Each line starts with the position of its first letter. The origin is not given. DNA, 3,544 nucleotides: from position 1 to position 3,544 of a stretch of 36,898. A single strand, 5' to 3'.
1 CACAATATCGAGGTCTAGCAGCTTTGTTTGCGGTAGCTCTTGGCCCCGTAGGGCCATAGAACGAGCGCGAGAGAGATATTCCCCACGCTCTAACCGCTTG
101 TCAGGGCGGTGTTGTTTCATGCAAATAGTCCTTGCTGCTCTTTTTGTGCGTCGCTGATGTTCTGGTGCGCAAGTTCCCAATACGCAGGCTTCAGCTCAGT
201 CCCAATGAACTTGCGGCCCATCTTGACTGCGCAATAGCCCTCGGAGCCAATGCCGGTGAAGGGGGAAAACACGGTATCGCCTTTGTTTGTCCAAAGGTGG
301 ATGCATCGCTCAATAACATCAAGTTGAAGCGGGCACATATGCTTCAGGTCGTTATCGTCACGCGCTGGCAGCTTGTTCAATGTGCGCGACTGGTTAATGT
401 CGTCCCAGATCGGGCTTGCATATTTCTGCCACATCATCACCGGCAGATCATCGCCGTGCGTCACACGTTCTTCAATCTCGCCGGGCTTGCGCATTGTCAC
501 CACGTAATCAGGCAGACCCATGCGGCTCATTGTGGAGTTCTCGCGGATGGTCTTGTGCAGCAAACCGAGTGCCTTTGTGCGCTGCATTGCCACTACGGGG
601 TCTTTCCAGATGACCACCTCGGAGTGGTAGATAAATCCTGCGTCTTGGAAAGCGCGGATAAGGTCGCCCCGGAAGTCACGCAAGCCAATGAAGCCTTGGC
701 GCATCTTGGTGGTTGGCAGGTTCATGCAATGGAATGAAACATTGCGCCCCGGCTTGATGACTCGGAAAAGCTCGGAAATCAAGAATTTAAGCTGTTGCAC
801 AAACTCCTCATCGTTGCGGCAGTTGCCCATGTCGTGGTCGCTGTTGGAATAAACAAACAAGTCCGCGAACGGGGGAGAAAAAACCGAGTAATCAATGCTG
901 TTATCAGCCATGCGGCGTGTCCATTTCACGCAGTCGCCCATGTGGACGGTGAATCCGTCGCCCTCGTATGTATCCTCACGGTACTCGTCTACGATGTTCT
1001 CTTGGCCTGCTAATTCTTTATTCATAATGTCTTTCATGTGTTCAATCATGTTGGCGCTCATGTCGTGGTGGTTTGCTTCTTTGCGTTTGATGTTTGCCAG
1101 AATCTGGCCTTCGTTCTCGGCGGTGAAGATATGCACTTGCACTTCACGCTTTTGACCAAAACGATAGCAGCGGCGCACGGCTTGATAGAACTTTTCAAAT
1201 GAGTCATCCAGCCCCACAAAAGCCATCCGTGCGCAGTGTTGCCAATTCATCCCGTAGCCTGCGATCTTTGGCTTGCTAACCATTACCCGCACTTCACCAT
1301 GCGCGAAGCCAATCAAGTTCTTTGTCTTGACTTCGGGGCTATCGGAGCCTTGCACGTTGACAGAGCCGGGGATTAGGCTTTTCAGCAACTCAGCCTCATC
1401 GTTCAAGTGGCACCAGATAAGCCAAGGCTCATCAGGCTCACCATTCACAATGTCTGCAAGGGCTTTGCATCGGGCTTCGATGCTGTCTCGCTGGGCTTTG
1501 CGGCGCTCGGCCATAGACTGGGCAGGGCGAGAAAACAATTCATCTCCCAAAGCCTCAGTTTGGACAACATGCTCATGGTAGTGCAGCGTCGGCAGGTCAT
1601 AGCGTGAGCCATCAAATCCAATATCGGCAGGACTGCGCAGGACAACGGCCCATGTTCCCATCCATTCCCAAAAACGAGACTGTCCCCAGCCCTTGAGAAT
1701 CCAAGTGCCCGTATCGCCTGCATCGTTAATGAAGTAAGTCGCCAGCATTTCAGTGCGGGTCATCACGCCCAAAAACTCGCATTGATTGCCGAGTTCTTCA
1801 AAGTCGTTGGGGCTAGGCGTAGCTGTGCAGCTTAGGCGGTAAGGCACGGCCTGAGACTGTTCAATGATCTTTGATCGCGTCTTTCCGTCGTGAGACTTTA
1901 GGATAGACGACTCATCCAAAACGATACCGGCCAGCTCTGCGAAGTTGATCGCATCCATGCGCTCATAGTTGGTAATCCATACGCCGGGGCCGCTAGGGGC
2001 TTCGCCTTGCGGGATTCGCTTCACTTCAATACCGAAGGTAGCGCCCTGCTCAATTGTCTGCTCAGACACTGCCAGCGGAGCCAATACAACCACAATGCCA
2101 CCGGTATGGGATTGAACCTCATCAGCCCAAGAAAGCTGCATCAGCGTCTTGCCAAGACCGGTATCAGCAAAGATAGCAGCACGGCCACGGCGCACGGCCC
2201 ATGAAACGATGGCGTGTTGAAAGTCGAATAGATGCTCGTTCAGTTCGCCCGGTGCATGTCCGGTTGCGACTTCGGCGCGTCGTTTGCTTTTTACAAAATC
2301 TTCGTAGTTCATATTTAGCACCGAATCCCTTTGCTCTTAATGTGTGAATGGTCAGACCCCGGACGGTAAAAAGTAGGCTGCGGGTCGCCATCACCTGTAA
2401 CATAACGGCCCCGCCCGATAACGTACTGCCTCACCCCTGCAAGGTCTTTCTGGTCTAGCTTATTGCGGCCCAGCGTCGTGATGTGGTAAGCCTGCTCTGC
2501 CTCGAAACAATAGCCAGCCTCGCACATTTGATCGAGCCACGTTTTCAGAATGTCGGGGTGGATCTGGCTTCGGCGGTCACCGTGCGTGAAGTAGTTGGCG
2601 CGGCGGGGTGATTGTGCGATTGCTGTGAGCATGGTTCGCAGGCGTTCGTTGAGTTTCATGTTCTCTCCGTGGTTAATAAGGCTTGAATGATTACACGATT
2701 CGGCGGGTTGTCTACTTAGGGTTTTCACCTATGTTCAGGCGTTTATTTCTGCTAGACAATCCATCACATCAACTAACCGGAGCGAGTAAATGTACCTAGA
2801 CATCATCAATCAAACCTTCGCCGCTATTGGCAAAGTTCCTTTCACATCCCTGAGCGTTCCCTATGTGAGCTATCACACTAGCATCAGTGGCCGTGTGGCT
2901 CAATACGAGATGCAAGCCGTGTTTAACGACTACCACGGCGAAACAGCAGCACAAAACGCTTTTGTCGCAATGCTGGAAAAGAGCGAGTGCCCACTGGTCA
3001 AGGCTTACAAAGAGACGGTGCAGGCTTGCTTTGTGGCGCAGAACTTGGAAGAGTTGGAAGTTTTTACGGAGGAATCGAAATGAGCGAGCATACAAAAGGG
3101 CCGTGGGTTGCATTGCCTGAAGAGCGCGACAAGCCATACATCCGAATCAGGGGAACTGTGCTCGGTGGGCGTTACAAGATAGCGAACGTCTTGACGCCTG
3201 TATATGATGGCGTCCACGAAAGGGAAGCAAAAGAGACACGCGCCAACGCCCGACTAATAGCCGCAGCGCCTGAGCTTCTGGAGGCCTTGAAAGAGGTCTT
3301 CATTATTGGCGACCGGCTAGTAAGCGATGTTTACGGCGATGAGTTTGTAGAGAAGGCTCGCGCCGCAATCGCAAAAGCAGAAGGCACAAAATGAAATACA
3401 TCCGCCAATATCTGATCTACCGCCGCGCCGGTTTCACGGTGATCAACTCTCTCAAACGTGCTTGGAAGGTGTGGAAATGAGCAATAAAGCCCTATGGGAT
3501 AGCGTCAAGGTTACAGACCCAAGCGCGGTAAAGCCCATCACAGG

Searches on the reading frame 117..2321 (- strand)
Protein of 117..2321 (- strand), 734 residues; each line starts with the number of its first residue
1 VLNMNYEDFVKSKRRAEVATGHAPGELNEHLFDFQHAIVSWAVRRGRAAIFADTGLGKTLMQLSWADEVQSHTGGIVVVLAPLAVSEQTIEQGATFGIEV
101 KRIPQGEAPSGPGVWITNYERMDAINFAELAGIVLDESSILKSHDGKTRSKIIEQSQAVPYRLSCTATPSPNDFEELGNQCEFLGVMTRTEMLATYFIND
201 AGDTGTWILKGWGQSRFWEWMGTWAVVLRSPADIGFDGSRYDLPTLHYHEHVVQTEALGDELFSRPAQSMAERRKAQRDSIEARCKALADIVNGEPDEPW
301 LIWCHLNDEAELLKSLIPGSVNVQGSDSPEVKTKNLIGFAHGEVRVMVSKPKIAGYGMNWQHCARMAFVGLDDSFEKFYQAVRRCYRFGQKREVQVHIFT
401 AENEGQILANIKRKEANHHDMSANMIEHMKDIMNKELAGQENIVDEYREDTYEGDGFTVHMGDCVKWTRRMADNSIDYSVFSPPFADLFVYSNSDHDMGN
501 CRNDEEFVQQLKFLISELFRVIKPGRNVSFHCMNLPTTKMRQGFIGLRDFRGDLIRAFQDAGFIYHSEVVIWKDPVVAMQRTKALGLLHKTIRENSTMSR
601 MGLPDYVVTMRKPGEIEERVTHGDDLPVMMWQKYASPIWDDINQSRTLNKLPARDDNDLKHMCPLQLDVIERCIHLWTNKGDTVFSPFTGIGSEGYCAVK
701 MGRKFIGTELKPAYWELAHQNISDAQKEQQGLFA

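Call 10: search_protein_families(library=pfam, proteins=[window:117-2321:-], max_evalue=0.01)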
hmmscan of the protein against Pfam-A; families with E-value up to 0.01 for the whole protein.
window:117-2321:- (734 aa): 5 families
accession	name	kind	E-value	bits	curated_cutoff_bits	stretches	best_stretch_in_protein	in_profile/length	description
PF01555.25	N6_N4_Mtase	-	1.2e-15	58.5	26.7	1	477-718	2-219/221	DNA methylase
PF00176.29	SNF2-rel_dom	-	5.3e-06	26.2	24.9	1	60-185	62-179/290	SNF2-related domain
PF00271.37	Helicase_C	-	2.1e-05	25.2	23.5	1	285-389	3-110/110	Helicase conserved C-terminal domain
PF00270.35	DEAD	-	8.5e-05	22.8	26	1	35-175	4-165/167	DEAD/DEAH box helicase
PF04851.21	ResIII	-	0.0057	17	22.5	0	43-169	21-162/164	Type III restriction enzyme, res subunit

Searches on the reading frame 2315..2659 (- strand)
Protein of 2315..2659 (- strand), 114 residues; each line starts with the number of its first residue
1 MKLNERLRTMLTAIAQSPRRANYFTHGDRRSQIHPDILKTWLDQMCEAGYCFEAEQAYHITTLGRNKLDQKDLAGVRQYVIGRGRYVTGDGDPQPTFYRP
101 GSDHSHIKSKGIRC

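Call 10: search_protein_families(library=pfam, proteins=[window:2315-2659:-], max_evalue=0.01)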
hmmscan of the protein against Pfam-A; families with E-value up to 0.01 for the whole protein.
window:2315-2659:- (114 aa): 0 families

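Call 13: search_protein_families(library=phrogs, proteins=[window:2315-2659:-], max_evalue=0.001)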
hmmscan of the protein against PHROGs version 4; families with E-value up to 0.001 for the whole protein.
window:2315-2659:- (114 aa): 0 families

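Call 30: search_solved_structures(query=window:2318-2659:-, max_evalue=10)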
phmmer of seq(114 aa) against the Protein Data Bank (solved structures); distinct sequences matched with E-value up to 10: 1.
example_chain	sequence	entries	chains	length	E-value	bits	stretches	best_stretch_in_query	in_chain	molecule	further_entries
2p5x_A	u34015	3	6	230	0.62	13.4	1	14-89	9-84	N-acetylserotonin O-methyltransferase-like protein | Probable bifunctional dTTP/UTP pyrophosphatase/methyltransferase protein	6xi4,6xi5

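Call 33: search_protein_families(library=pfam, proteins=[window:2318-2659:-], max_evalue=10)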
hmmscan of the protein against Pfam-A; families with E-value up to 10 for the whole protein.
seq(114 aa): 2 families
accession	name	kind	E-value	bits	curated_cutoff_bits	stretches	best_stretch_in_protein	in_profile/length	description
PF02525.22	Flavodoxin_2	-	0.094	12.8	27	1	35-55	93-113/198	Flavodoxin-like fold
PF14947.12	HTH_45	-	0.25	11.8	25.5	1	36-70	34-68/77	Winged helix-turn-helix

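Call 35: find_related_loci(query=window:2318-2659:-, collection=viral_contigs, flank=6000)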
Query seq(114 aa) (114 aa) in viral_contigs; peptide patterns used: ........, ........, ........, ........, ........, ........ (x = any residue, [..] = any of these).
12 stretches matched a pattern; 8 encode a relative of the query (tblastn E <= 1e-3); 7 distinct loci.
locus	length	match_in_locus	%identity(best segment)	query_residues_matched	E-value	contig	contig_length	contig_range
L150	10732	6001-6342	93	1-114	2e-72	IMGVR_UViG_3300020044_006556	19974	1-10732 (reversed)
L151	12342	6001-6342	93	1-114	1e-72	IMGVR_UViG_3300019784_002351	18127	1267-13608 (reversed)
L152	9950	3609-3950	94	1-114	1e-72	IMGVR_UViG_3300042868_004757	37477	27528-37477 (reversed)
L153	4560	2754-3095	84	1-114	5e-66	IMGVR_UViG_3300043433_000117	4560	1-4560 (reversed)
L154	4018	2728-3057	87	1-114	2e-65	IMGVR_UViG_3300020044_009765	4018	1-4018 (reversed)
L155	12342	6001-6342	80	1-114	2e-63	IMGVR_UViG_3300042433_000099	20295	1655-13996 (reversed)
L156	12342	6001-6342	94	1-114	2e-71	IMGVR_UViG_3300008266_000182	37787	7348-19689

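Call 36: find_homologous_proteins(query=window:2318-2659:-, max_evalue=0.001)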
Query seq(114 aa) (114 aa): 25 proteins with E <= 0.001 among 25 candidates.
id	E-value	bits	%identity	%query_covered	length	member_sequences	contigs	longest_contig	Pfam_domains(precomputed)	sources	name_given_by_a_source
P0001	6.6e-67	241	93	100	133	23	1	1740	-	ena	-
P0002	4.6e-64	232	88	100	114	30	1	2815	-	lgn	-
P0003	7.4e-60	218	87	100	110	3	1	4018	-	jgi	-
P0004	1.5e-56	207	77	100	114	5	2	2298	-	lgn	-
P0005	1.5e-53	198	73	100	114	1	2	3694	-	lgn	-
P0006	1.4e-52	194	75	100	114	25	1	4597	-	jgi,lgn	-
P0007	3.0e-52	193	75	100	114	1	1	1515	-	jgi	-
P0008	1.3e-49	185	71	100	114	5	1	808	-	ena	-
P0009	3.6e-49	184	70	100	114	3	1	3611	-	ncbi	-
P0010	1.4e-48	182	69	100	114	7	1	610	-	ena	-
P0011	4.8e-46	173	68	100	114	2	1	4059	-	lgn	-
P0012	4.8e-44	167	69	100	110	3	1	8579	-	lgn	-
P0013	1.2e-43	166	67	100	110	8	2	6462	-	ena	-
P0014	1.3e-40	156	80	77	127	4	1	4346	-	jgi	-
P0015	1.8e-40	155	64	100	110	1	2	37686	-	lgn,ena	-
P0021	1.5e-26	111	100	46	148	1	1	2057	-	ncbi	-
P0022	2.6e-25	107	52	100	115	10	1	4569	-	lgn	-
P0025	5.6e-22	96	48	100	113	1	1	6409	-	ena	-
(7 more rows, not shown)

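Call 37: find_encoding_contigs(protein=P0025, flank=6000, max_places=2)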
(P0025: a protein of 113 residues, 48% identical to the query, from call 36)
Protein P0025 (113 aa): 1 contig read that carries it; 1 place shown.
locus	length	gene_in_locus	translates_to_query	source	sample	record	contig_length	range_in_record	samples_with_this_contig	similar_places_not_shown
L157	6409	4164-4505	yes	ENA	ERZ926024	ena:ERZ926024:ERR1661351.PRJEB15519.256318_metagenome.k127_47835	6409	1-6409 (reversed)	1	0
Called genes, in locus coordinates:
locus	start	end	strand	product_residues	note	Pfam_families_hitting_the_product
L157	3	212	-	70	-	?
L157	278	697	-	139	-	-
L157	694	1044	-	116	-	-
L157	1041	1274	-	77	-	-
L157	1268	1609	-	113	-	-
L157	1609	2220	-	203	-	PF04404:ERF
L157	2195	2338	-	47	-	-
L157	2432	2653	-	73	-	-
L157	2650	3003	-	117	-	-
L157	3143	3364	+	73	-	-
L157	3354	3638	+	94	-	-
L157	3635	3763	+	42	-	-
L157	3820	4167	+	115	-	-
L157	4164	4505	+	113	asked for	-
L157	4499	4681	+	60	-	-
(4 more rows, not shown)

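Call 38: find_encoding_contigs(protein=P0022, flank=6000, max_places=2)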
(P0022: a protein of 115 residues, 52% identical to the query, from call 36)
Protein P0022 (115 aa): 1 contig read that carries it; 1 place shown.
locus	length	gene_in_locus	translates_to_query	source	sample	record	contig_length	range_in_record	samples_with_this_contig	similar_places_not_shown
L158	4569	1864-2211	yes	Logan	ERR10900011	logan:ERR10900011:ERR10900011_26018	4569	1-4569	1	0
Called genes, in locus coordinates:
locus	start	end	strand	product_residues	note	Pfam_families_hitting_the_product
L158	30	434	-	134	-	-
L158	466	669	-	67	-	-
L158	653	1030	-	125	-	PF22253:DUF6948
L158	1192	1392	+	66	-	-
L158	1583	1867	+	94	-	-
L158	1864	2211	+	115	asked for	-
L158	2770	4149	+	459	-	PF00271:Helicase_C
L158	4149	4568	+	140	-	?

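Call 39: find_encoding_contigs(protein=P0015, flank=10000, max_places=2)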
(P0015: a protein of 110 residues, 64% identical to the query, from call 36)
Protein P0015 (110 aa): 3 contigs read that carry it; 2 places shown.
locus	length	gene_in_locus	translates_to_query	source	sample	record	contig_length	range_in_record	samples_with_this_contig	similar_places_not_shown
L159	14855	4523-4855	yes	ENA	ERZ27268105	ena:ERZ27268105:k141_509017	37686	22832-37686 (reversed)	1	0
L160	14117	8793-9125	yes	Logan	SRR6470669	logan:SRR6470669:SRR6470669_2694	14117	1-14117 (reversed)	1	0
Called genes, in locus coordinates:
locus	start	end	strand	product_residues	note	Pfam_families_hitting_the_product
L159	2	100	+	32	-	?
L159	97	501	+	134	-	PF11351:GTA_holin_3TM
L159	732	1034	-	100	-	-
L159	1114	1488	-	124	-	-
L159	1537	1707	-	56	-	-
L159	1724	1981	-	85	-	-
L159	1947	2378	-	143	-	-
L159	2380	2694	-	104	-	-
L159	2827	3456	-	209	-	PF04404:ERF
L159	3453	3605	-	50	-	-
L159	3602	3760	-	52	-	-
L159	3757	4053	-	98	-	-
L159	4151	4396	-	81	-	-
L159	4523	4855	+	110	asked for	-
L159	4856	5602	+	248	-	-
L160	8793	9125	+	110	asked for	-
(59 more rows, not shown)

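Call 44: find_encoding_contigs(protein=P0009, flank=4000, max_places=2)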
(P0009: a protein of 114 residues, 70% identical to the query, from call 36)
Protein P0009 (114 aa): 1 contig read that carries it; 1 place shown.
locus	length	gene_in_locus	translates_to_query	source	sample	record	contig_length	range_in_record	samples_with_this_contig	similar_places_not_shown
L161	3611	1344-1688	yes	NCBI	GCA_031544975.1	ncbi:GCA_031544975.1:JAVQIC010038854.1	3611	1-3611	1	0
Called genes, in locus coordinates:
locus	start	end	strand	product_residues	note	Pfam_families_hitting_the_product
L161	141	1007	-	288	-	PF20691:TAGT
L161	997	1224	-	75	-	-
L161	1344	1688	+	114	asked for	-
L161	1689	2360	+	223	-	PF01170:UPF0020 (faint), PF01555:N6_N4_Mtase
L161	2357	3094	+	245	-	PF05175:MTS (weak)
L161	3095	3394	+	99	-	-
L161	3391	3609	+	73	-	?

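Call 45: find_encoding_contigs(protein=P0021, flank=4000, max_places=2)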
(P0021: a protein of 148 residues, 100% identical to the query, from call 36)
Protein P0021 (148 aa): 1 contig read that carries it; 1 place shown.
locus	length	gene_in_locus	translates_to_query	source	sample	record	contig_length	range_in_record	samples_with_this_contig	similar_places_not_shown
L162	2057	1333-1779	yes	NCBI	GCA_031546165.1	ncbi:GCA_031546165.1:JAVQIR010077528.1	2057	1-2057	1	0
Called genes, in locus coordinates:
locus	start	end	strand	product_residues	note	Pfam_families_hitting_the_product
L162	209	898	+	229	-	PF00149:Metallophos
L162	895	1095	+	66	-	-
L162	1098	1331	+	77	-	-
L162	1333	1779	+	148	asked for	-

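Call 53: predict_structure(alignment_id=A1)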
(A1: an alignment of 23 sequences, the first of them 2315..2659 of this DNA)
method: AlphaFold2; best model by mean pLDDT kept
length: 114 residues; sequences in the alignment: 23
mean_pLDDT: 68.4   pTM: 0.50
mean pLDDT of the five models: 68.4, 66.0, 65.8, 64.9, 64.2
residues with pLDDT >= 90: 2; 70-90: 60; 50-70: 16; < 50: 36
segments of 3 or more residues with pLDDT < 50: 73-99, 103-107
pLDDT, mean of each block of 10 residues (from residue 1): 81 88 70 80 88 88 82 48 42 45 49 47
secondary structure, 60 per line:
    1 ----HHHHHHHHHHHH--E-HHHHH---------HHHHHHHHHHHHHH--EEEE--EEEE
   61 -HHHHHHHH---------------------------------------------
elements in order: H5-16 H21-25 H35-48 E51-54 E57-60 H62-69

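Call 54: find_related_loci(query=A1, collection=genome_contigs, flank=8000)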
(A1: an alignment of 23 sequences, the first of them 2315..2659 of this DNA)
Query A1 (114 aa) in genome_contigs; peptide patterns used: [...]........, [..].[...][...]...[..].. (x = any residue, [..] = any of these).
33 stretches matched a pattern; 2 encode a relative of the query (tblastn E <= 1e-3); 2 distinct loci.
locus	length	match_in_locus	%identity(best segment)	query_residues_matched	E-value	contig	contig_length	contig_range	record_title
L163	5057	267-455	39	57-114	2e-7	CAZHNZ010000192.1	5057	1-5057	MAG TPA_asm: uncultured Parabacteroides sp. isolate SRP220891_co5_160 genome assembly, contig: NODE_16433_length_5057_co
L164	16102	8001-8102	54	79-112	5e-7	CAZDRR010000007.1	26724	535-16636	MAG TPA_asm: uncultured Candidatus Saccharibacteria bacterium isolate SRP220891_co5_148 genome assembly, contig: NODE_10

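Call 57: fold_search(model_id=the predicted structure, library=pdb)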
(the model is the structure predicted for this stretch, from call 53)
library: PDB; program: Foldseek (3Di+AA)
matches with E <= 10: 1256; with E <= 0.001: 0
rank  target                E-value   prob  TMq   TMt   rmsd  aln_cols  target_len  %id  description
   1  2oqg_A                2.8e-02  1.00  0.45  0.47   2.9        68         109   15  ArsR-like Transcriptional Regulator from Rhodococcus sp. RHA1 (released 2007-03-06)
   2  2v7f                  3.0e-02  0.99  0.46  0.39   6.2        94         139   20  Structure of P. abyssi RPS19 protein (released 2007-09-11)
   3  5x12                  3.4e-02  0.99  0.46  0.31  14.3        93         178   14  Crystal structure of Bacillus subtilis PadR (released 2017-11-22)
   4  2oqg_B                3.6e-02  1.00  0.44  0.46   3.0        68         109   15  ArsR-like Transcriptional Regulator from Rhodococcus sp. RHA1 (released 2007-03-06)
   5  2oqg_C                3.9e-02  0.99  0.44  0.47   3.2        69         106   14  ArsR-like Transcriptional Regulator from Rhodococcus sp. RHA1 (released 2007-03-06)
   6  1bja_A                4.2e-02  1.00  0.49  0.57   1.9        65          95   17  ACTIVATION DOMAIN OF THE PHAGE T4 TRANSCRIPTION FACTOR MOTA (released 1998-11-04)
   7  8ove_AO               4.2e-02  0.99  0.45  0.35   6.8        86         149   15  CRYO-EM STRUCTURE OF TRYPANOSOMA BRUCEI PROCYCLIC FORM 80S RIBOSOME : TB11CS6H1 snoRNA mutant (released 2023-11-29)
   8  5y8t_B                4.4e-02  0.99  0.45  0.31  13.7        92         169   15  Crystal structure of Bacillus subtilis PadR in complex with p-coumaric acid (released 2017-11-29)
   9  2x4h_C                5.8e-02  0.99  0.43  0.38   5.5        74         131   19  Crystal Structure of the hypothetical protein SSo2273 from Sulfolobus solfataricus (released 2010-07-21)
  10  7dh7_B                5.8e-02  0.99  0.42  0.33   2.9        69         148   19  Crystal structure of apo XcZur (released 2021-06-09)
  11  6qh0_D                6.2e-02  1.00  0.49  0.49   2.7        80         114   16  The complex structure of hsRosR-S5 (VNG0258H/RosR-S5) (released 2019-07-10)
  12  3b73_B                6.2e-02  0.99  0.45  0.55   2.2        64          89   16  Crystal structure of the PhiH1 repressor-like protein from Haloarcula marismortui (released 2007-11-13)
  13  5x13                  6.2e-02  0.98  0.46  0.31  13.7        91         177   12  Crystal structure of Bacillus subtilis PadR in complex with p-coumaric acid (released 2017-11-22)
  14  6abq_B                6.6e-02  1.00  0.44  0.47   3.4        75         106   16  Crystal structure of transcription factor from Listeria monocytogenes (released 2019-06-05)
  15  8bif_D                7.1e-02  0.99  0.43  0.17   2.5        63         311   13  O-Methyltransferase Plu4892 in complex with SAH (released 2023-03-08)
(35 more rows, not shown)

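Call 81: find_related_loci(query=A1, collection=viral_contigs, flank=3000)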
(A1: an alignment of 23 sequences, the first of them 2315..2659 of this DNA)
Query A1 (114 aa) in viral_contigs; peptide patterns used: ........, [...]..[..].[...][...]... (x = any residue, [..] = any of these).
57 stretches matched a pattern; 25 encode a relative of the query (tblastn E <= 1e-3); 24 distinct loci.
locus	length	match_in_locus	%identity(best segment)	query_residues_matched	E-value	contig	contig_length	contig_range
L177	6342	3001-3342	93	1-114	4e-72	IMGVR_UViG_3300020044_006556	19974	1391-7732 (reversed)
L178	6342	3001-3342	93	1-114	3e-72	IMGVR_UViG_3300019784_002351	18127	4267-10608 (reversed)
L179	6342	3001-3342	94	1-114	2e-72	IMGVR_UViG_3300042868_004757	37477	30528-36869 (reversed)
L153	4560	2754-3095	84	1-114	1e-65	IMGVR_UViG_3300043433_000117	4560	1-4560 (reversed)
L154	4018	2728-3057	87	1-114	4e-65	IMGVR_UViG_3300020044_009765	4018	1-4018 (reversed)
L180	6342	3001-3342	80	1-114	4e-63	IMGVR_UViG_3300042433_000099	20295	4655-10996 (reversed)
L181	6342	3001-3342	75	1-114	4e-58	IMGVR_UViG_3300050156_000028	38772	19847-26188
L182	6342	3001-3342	73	1-114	4e-57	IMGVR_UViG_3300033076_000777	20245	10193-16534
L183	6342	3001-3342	73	1-114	3e-57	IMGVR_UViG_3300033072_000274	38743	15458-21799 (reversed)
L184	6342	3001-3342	75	1-114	3e-57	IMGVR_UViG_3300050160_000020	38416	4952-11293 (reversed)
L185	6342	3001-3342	94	1-114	4e-71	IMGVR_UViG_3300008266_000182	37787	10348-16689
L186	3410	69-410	75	1-114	3e-57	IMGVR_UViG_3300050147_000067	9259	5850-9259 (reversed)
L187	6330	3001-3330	62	1-114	1e-46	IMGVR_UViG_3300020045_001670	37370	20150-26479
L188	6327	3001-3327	66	1-114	3e-44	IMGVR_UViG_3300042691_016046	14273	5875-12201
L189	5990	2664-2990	66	1-114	3e-44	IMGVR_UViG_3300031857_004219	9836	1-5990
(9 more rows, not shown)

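Call 86: search_protein_representatives(alignment_id=A1)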
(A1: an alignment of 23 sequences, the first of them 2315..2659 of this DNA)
Query: 23 sequences, 114 profile positions. Proteins with E-value up to 0.001 (for the whole library): 112; up to 1e-10: 22; up to 1e-30: 4. The best 112 are listed.
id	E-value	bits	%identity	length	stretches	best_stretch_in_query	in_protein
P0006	1.1e-60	219.0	-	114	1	1-114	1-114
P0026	3.4e-34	133.7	-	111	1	3-114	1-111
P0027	6.4e-34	132.8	-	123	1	3-114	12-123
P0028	6.1e-32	126.4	-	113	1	1-114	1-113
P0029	2.3e-30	121.3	-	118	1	1-114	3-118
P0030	3.5e-29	117.5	-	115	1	1-114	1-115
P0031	1.5e-24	102.6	-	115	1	1-109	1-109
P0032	1.1e-23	99.8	-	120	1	3-114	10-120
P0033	4.1e-23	97.9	-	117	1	1-114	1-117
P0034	1.0e-22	96.7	-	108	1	9-112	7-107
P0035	1.3e-22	96.3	-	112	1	1-102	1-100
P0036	2.3e-22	95.5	-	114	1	1-114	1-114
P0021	7.7e-20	87.4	-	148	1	1-52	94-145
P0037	1.2e-19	86.7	-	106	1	3-112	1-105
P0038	5.9e-18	81.3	-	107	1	6-111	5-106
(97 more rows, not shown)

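Call 98: search_dna_similar(query=window:2318-2659:-, collection=phages, mode=protein, max_evalue=1, max_rows=20)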
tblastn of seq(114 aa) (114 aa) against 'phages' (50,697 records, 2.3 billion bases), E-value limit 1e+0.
No match.

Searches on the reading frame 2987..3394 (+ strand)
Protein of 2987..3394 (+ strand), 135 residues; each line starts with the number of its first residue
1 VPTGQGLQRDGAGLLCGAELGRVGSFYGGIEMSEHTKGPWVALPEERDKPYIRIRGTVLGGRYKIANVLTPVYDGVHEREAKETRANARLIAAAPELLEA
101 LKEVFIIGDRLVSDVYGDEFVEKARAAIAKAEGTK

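Call 10: search_protein_families(library=pfam, proteins=[window:2987-3394:+], max_evalue=0.01)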
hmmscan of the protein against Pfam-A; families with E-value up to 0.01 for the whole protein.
window:2987-3394:+ (135 aa): 0 families

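Call 13: search_protein_families(library=phrogs, proteins=[window:2987-3394:+], max_evalue=0.001)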
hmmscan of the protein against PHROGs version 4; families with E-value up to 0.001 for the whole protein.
window:2987-3394:+ (135 aa): 2 families
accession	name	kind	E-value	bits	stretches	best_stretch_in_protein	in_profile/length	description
phrog_1273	-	unknown function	6.6e-21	75.6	1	31-134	4-100/103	-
phrog_17194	-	unknown function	0.00017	22.9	1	78-133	61-119/123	-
